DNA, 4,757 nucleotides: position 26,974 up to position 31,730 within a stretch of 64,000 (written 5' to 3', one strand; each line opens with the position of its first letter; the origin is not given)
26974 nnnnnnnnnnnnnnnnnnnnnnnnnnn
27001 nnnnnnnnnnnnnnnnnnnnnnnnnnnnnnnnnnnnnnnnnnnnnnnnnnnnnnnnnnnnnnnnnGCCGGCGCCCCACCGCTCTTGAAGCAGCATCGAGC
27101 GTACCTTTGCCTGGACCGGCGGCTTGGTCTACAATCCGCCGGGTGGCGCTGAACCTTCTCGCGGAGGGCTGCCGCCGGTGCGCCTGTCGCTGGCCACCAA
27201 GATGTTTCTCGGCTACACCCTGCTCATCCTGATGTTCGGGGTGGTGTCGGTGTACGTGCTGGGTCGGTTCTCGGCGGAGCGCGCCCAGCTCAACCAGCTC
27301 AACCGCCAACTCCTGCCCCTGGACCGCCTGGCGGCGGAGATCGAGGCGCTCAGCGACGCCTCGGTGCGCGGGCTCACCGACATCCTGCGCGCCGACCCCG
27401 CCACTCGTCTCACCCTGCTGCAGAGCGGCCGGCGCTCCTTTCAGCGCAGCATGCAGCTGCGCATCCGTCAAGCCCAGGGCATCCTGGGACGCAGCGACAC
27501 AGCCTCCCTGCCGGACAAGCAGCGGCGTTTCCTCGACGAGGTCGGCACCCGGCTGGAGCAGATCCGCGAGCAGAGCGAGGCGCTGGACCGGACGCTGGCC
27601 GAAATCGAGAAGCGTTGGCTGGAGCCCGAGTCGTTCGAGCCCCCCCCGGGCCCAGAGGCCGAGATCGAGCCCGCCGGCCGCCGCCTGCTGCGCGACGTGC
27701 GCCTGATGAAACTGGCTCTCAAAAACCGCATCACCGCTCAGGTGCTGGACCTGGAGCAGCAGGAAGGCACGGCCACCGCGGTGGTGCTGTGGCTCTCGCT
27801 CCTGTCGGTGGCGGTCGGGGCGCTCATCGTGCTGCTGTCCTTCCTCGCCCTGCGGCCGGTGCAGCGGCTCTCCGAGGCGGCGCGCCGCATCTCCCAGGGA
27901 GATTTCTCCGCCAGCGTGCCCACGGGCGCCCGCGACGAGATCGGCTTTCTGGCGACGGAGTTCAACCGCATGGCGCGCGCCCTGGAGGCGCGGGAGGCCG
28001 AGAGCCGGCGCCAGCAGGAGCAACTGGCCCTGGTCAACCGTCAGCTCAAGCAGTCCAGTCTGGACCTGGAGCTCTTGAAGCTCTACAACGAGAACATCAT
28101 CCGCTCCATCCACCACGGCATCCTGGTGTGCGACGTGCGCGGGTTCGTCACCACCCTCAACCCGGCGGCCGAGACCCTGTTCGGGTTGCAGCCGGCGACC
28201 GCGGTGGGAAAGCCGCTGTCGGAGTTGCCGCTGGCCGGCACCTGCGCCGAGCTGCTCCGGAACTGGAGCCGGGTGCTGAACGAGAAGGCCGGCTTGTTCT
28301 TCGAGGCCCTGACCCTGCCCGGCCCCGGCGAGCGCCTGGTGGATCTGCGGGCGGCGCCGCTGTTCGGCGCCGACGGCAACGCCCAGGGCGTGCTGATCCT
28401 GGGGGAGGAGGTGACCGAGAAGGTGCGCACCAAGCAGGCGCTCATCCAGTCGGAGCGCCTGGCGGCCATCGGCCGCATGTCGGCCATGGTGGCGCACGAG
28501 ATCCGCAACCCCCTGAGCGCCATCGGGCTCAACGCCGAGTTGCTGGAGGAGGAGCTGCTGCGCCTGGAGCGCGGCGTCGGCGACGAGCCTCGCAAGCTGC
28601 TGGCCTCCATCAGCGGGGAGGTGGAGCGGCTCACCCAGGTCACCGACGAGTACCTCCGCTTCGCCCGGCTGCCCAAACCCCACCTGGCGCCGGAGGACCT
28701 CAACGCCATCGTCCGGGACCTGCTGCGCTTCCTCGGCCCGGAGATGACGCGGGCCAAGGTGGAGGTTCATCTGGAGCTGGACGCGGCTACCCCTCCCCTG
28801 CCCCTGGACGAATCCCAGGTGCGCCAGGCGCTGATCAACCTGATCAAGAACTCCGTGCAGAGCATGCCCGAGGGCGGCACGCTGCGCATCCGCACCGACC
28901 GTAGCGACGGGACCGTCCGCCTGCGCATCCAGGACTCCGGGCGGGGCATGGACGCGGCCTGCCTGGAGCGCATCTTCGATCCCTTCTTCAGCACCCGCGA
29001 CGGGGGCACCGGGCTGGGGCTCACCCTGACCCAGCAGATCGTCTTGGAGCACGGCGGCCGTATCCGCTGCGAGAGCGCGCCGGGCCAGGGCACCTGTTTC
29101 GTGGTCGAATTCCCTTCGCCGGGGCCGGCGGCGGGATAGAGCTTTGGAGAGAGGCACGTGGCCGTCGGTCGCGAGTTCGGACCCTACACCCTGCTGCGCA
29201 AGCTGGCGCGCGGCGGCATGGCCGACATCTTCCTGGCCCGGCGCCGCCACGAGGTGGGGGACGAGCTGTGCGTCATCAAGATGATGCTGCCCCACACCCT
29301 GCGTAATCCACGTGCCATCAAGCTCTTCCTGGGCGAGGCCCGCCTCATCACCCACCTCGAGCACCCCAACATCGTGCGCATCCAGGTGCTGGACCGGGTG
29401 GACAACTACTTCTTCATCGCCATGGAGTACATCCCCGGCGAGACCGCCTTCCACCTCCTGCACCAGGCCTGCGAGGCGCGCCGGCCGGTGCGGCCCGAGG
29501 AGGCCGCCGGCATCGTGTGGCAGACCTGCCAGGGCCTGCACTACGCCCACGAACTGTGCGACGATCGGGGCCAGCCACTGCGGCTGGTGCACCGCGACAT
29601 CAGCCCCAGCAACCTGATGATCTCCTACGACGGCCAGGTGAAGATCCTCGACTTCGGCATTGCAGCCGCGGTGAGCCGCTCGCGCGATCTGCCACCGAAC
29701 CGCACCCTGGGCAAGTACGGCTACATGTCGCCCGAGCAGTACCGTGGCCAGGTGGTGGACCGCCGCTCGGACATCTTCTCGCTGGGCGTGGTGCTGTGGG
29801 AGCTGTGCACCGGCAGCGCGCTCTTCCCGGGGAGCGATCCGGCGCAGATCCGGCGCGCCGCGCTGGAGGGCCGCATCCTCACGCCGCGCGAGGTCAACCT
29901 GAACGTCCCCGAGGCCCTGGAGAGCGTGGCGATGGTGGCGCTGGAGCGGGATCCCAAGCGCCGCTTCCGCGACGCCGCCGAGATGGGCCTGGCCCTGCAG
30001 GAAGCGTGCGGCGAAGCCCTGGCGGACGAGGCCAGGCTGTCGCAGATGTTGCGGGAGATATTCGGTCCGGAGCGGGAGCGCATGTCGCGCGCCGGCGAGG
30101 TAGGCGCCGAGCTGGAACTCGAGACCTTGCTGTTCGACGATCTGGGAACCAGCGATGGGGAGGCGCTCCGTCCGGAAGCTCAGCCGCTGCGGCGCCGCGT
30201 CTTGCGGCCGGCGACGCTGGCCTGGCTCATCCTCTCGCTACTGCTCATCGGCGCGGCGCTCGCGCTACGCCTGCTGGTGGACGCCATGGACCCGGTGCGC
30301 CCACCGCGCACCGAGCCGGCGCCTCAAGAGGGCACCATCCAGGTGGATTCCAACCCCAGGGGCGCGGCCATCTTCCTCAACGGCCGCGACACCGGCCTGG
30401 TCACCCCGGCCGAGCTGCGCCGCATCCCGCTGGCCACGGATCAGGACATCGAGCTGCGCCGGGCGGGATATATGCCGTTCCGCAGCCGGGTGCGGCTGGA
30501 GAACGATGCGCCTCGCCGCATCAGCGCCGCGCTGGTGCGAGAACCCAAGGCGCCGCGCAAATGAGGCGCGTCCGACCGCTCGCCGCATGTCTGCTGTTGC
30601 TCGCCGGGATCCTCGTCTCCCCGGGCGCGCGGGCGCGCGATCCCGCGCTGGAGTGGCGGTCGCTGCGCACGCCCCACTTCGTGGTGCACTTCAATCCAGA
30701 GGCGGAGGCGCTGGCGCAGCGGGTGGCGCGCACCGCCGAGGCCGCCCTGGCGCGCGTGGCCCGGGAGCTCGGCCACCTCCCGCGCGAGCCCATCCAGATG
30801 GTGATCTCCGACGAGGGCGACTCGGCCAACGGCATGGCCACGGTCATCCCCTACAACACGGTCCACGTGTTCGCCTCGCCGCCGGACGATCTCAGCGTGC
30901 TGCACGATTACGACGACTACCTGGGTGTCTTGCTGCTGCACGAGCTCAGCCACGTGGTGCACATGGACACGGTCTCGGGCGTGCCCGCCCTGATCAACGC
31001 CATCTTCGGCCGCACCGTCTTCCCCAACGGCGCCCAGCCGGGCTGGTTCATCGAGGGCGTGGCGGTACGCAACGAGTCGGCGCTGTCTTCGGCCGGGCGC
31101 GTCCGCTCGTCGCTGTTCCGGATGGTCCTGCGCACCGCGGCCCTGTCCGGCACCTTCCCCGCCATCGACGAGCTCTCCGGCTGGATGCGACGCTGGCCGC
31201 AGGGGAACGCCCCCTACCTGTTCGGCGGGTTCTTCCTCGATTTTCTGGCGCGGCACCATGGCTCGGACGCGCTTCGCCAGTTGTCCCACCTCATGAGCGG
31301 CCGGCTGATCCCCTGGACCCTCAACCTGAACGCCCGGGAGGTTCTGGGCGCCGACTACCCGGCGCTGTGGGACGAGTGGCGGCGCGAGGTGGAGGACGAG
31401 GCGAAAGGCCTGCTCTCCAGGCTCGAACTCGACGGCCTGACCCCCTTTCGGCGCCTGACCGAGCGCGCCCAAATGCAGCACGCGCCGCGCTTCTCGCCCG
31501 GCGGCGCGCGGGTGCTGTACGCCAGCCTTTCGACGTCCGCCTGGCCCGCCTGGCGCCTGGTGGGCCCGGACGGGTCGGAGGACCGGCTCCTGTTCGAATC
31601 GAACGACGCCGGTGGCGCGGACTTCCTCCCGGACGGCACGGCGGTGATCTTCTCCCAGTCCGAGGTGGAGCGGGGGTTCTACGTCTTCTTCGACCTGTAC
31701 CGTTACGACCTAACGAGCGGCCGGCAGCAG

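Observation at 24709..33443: Translationally coupled signalling operon: PEGA-STK / LysM-TPR / PAS histidine kinase / PEGA-STK / exported HExxH-protease + beta-propeller + Omp85-like barrel fusion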

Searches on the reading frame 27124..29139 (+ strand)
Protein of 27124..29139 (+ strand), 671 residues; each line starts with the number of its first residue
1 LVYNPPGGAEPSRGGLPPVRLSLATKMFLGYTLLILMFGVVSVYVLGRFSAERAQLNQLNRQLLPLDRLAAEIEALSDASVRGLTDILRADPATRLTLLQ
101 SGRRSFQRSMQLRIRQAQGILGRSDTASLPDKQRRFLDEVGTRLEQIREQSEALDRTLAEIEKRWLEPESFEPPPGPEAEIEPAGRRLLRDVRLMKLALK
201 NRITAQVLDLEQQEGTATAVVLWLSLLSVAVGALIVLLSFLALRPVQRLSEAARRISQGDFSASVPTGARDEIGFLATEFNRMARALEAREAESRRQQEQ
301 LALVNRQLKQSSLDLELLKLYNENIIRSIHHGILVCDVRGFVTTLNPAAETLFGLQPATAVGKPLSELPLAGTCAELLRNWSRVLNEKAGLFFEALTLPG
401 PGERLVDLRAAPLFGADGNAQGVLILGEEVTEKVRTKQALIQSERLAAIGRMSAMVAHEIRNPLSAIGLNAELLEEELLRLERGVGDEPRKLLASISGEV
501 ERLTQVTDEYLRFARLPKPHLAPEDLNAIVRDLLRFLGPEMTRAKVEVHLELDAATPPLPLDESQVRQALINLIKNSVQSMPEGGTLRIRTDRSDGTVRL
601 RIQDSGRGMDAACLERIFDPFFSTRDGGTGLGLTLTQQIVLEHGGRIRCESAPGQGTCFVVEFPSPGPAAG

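Call 4: search_protein_families(library=pfam, proteins=[window:27124-29139:+], max_evalue=0.01)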
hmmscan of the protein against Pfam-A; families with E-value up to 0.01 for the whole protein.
window:27124-29139:+ (671 aa): 11 families
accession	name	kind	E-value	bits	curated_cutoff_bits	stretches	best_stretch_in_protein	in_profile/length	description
PF02518.31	HATPase_c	-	4.3e-27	95.2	26.4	1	562-665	2-109/111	Histidine kinase-, DNA gyrase B-, and HSP90-like ATPase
PF08448.16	PAS_4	-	4e-19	69.3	23.1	1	329-435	4-110/110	PAS fold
PF00672.30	HAMP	-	3.3e-14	53.4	25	1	242-289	6-53/53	HAMP domain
PF00512.31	HisKA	-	5.5e-14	52.4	26.9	1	450-516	3-63/66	His Kinase A (phospho-acceptor) domain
PF00989.32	PAS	-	7.1e-09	36.1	22.6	1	323-427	4-110/113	PAS fold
PF13426.13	PAS_9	-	1.4e-05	25.7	27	1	331-432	2-103/103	PAS domain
PF13188.13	PAS_8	-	0.00014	22.1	21.8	1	323-367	4-46/65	PAS domain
PF13581.12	HATPase_c_2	-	0.00028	21.3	27.4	1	569-642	39-111/127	Histidine kinase-like ATPase domain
PF10090.15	HPTransfase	-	0.0017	18.5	22.9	1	544-609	15-75/123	Histidine phosphotransferase C-terminal domain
PF04568.17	IATP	-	0.0037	18.1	25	1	246-327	18-98/98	Mitochondrial ATPase inhibitor, IATP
PF13589.12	HATPase_c_3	-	0.006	17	25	1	566-618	3-54/137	Histidine kinase-, DNA gyrase B-, and HSP90-like ATPase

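Call 5: search_protein_families(library=ncbifam, proteins=[window:27124-29139:+], max_evalue=0.01)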
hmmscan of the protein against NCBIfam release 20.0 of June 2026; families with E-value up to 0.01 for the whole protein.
window:27124-29139:+ (671 aa): 94 families (the best 25 are shown)
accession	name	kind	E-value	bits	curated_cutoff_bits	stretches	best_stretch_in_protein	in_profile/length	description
NF008468.0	PRK11360.1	equivalog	5.8e-83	279.3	646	1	315-664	263-607/616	two-component system sensor histidine kinase AtoS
NF007688.0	PRK10364.1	equivalog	9.7e-51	172.9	479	1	437-664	228-450/460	two-component system sensor histidine kinase ZraS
NF046044.1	PnpS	equivalog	2.1e-47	162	400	2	308-664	43-390/390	two-component system histidine kinase PnpS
NF052574.1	HisKinEspCMyxo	equivalog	1.7e-45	155.5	1200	1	303-665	271-637/785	serine histidine kinase EspC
NF010411.0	PRK13837.1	equivalog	4e-45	154.1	647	1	431-665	432-675/828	two-component system VirA-like sensor kinase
NF033092.0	HK_WalK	equivalog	6.9e-43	147.1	725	1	210-664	168-593/594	cell wall metabolism sensor histidine kinase WalK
NF052573.1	HisKinEspAMyxo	equivalog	1.8e-38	132.1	1400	1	325-662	259-608/755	serine histidine kinase EspA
NF008312.0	PRK11100.1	equivalog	1e-36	126.8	356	2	453-664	260-473/477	two-component system sensor histidine kinase CreC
NF012163.2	BaeS_SmeS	equivalog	8.7e-36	123.8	500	2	453-664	244-457/457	sensor histidine kinase efflux regulator BaeS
TIGR01386.1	cztS_silS_copS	subfamily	1.3e-35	123.3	292.55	2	451-664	243-457/457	heavy metal sensor histidine kinase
NF053867.1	SprKinKinDBac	equivalog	2.5e-34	118.6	775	1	428-665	263-497/500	sporulation kinase KinD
NF041210.1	his_kin_PieS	equivalog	4.8e-34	118.2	850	2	452-665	253-470/474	two component system sensor histidine kinase PieS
TIGR02966.1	phoR_proteo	equivalog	3.8e-33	114.9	334.2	1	324-663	10-333/333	phosphate regulon sensor histidine kinase PhoR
NF007837.0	PRK10549.1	equivalog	1.2e-32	113.3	603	2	453-665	244-458/466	envelope stress sensor histidine kinase BaeS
NF047496.1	HK_LIC11548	equivalog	8.2e-32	110.7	750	2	437-664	348-588/589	LIC_11548 family sensor histidine kinase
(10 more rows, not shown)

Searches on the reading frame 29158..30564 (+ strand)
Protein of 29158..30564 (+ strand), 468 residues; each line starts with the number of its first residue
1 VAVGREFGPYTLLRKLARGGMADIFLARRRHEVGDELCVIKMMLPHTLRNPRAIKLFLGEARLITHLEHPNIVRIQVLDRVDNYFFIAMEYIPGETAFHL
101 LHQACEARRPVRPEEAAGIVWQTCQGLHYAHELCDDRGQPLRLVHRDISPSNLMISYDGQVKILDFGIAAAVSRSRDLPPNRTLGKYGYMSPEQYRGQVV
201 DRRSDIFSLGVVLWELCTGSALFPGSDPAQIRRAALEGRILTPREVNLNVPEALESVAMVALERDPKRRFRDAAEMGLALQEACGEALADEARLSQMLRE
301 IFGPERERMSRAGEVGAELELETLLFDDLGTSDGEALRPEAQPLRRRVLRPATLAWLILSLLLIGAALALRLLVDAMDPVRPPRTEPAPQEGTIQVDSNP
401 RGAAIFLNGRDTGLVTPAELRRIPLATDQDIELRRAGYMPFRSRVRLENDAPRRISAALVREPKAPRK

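Call 4: search_protein_families(library=pfam, proteins=[window:29158-30564:+], max_evalue=0.01)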
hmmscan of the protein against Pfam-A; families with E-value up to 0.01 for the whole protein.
window:29158-30564:+ (468 aa): 5 families
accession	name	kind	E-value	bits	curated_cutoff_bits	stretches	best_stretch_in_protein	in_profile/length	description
PF00069.31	Pkinase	-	1.3e-38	133.4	31.7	1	10-270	1-252/263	Protein kinase domain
PF07714.23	PK_Tyr_Ser-Thr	-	3e-29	102.6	23.1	1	12-269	3-248/258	Protein tyrosine and serine/threonine kinase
PF08308.17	PEGA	-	1e-08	35.4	20.8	1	392-461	2-69/71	PEGA domain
PF01636.29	APH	-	3.3e-05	24.2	23.2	1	123-169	153-197/239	Phosphotransferase enzyme family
PF03109.22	ABC1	-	0.008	15.8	22.9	0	142-174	187-219/244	ABC1 atypical kinase-like domain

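Call 5: search_protein_families(library=ncbifam, proteins=[window:29158-30564:+], max_evalue=0.01)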
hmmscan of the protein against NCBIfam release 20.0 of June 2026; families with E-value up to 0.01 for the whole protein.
window:29158-30564:+ (468 aa): 14 families
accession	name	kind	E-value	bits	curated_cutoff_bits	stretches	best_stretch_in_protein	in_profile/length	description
NF033483.0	PknB_PASTA_kin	equivalog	2.5e-69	234.8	450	1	10-296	9-281/563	Stk1 family PASTA domain-containing Ser/Thr kinase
NF052427.1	StpK7MSMEG_1200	equivalog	1.1e-35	123.2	900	1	5-285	4-270/601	serine/threonine protein kinase StpK7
NF047741.1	antiphage_MADS6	equivalog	1.8e-33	116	460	2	142-292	319-469/612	methylation-associated defense system protein kinase MAD6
NF009651.0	PRK13184.1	equivalog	8e-27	93.6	839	1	8-282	2-289/932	serine/threonine-protein kinase PknD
TIGR03903.1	TOMM_kin_cyc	equivalog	6.5e-23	80.6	705.75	1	38-269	6-233/1267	TOMM system kinase/cyclase fusion protein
NF053615.1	SerThrKinAfsKStmc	equivalog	1.6e-17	63.5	1300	1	143-230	133-220/809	protein serine/threonine kinase AfsK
NF038150.1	lanthi_synth_IV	equivalog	4.4e-17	61.7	650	1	22-286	203-459/851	class IV lanthionine synthetase LanL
NF033442.0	BREX_PglW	equivalog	2.3e-13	48.8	990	1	56-285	256-488/1391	BREX system serine/threonine kinase PglW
NF038151.1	lanthi_synth_III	equivalog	1.7e-10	39.9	575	1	53-236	266-437/833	class III lanthionine synthetase LanKC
NF043056.1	T4SS_LegK1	equivalog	1.5e-08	33.7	550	1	142-216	209-283/516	Dot/Icm T4SS effector kinase LegK1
NF041408.1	XopAU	subfamily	6.7e-06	26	450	1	69-216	277-414/498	XopAU family type III secretion system effector serine/threonine kinase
TIGR03724.2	arch_bud32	equivalog_domain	0.00024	20.6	125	1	59-177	42-139/193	KEOPS complex kinase/ATPase Bud32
NF011463.0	PRK14879.1-4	equivalog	0.00033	20.1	188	1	58-177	66-168/237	Kae1-associated kinase Bud32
NF050082.1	ATPase_MABP1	exception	0.0047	15.8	800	1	131-172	264-305/435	macrolide-binding ATPase MABP-1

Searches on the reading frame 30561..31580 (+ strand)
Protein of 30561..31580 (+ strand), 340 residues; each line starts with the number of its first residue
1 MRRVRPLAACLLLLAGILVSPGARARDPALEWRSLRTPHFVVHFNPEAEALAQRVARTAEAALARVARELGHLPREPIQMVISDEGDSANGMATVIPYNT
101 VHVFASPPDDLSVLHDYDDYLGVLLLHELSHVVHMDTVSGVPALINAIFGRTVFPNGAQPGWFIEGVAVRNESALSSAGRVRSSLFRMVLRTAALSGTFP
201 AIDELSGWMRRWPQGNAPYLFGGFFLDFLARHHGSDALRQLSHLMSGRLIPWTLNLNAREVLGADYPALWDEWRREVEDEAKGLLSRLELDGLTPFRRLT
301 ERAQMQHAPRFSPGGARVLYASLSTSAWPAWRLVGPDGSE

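Call 14: search_protein_families(library=pfam, proteins=[window:30561-31580:+], max_evalue=10)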
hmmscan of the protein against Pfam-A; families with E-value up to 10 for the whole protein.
window:30561-31580:+ (340 aa): 1 family
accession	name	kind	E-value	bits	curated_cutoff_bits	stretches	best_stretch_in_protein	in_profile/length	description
PF21834.1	DUF6894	-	1.2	9.7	24.1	1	258-290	34-68/69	Domain of unknown function (DUF6894)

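Call 27: predict_structure(alignment_id=A1)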
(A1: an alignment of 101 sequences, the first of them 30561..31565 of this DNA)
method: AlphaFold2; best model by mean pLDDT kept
length: 335 residues; sequences in the alignment: 101
mean_pLDDT: 92.2   pTM: 0.88
mean pLDDT of the five models: 92.2, 92.0, 91.9, 91.1, 91.0
residues with pLDDT >= 90: 253; 70-90: 69; 50-70: 12; < 50: 1
segments of 3 or more residues with pLDDT < 50: none
pLDDT, mean of each block of 10 residues (from residue 1): 73 82 68 98 97 98 98 98 88 97 91 79 97 98 97 96 98 94 94 94 90 90 98 98 97 93 98 98 97 89 81 92 86 91
secondary structure, 60 per line:
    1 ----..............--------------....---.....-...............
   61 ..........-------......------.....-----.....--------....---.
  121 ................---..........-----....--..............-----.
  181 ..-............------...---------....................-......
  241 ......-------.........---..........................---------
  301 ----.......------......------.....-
elements in order: H5-18 E33-36 E40-44 H46-70 E78-83 E90-94 E100-104 H113-116 H120-136 H140-149 H155-158 H161-174 H184-195 H214-233 H235-246 H254-262 H266-291 E305-311 E318-323 E330-334

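Call 33: fold_search(model_id=the predicted structure, library=pdb)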
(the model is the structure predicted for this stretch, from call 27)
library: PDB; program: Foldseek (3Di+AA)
matches with E <= 10: 355; with E <= 0.001: 48
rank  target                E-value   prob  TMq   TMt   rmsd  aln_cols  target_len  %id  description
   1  7z5u                  1.8e-05  1.00  0.46  0.41  18.7       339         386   12  Crystal structure of the peptidase domain of collagenase G from Clostridium histolyticum in complex with a hydroxamate-b (released 2022-11-09)
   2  4fgm                  3.6e-05  1.00  0.33  0.22  13.0       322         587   15  Crystal structure of the aminopeptidase N family protein Q5QTY1 from Idiomarina loihiensis. Northeast Structural Genomic (released 2012-08-01)
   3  3fui                  4.0e-05  1.00  0.40  0.24  10.4       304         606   14  Leukotriene A4 hydrolase in complex with N-benzyl-4-[(2R)-pyrrolidin-2-ylmethoxy]aniline (released 2009-07-28)
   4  5mj6_A                8.6e-05  1.00  0.46  0.20   6.1       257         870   14  Ligand-induced conformational change of Insulin-regulated aminopeptidase: insights on catalytic mechanism and active s (released 2017-04-05)
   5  4ar1                  8.6e-05  1.00  0.49  0.44  18.4       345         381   14  Crystal Structure of the Peptidase Domain of Collagenase H from Clostridium histolyticum at 2.01 Angstrom resolution. (released 2013-06-05)
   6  8cgp_B                1.1e-04  1.00  0.46  0.20   5.9       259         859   14  Insulin regulated aminopeptidase (IRAP) in complex with an allosteric aryl sulfonamide inhibitor (released 2024-01-31)
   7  6ydx_B                1.1e-04  1.00  0.44  0.20   6.0       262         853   13  Insulin-regulated aminopeptidase complexed with a macrocyclic peptidic inhibitor (released 2020-07-22)
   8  7zoc                  1.2e-04  1.00  0.48  0.44  18.4       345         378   14  Crystal structure of the peptidase domain of collagenase H from Clostridium histolyticum in complex with N-aryl-2-alkylm (released 2023-05-10)
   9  1gw6                  1.2e-04  1.00  0.40  0.24  10.4       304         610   15  STRUCTURE OF LEUKOTRIENE A4 HYDROLASE D375N MUTANT (released 2003-03-06)
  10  7zbv                  1.7e-04  1.00  0.46  0.40   6.4       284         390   14  Crystal structure of the peptidase domain of collagenase G from Clostridium histolyticum in complex with a diphosphonate (released 2022-11-09)
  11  3b7s_A                1.8e-04  1.00  0.38  0.23  10.8       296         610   14  [E296Q]LTA4H in complex with RSR substrate (released 2008-09-16)
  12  6kp0_A                1.9e-04  1.00  0.38  0.30   7.0       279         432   16  Crystal structure of two domain M1 zinc metallopeptidase E323A mutant bound to L-arginine (released 2020-01-22)
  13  4ar8_A                1.9e-04  1.00  0.43  0.38  18.9       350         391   13  Crystal structure of the peptidase domain of collagenase T from Clostridium tetani complexed with the peptidic inhibit (released 2013-06-05)
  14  2xq0                  2.3e-04  1.00  0.43  0.25   9.8       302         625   13  Structure of yeast LTA4 hydrolase in complex with Bestatin (released 2010-12-29)
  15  8cgw_B                2.4e-04  1.00  0.45  0.20   6.2       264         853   14  Insulin-regulated aminopeptidase (IRAP) in complex with an allosteric benzopyran-based inhibitor (released 2024-01-31)
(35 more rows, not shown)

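Call 81: search_protein_representatives(protein=window:30561-31475:+)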
Query: 305 residues. Proteins with E-value up to 0.001 (for the whole library): 5706; up to 1e-10: 3410; up to 1e-30: 1104. The best 150 are listed.
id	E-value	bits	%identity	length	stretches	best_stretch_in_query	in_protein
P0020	3.0e-108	377.9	58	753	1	8-304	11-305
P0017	1.0e-102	359.8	57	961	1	12-304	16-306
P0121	1.7e-96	339.3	50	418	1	4-304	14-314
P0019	1.1e-88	313.7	53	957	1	14-304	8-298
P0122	1.6e-76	273.7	46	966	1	5-292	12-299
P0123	4.1e-76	272.4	44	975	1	14-300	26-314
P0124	7.7e-75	268.2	45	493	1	10-304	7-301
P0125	4.6e-73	262.4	43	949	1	13-304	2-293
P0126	2.2e-72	260.1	45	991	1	6-300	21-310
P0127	2.5e-72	259.9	44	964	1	6-300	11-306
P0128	3.1e-71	256.3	46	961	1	6-299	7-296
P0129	1.6e-70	254.0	41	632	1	8-301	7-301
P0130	5.0e-70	252.4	43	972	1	11-303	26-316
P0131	5.1e-70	252.4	43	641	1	13-304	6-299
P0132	7.9e-70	251.7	44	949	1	8-303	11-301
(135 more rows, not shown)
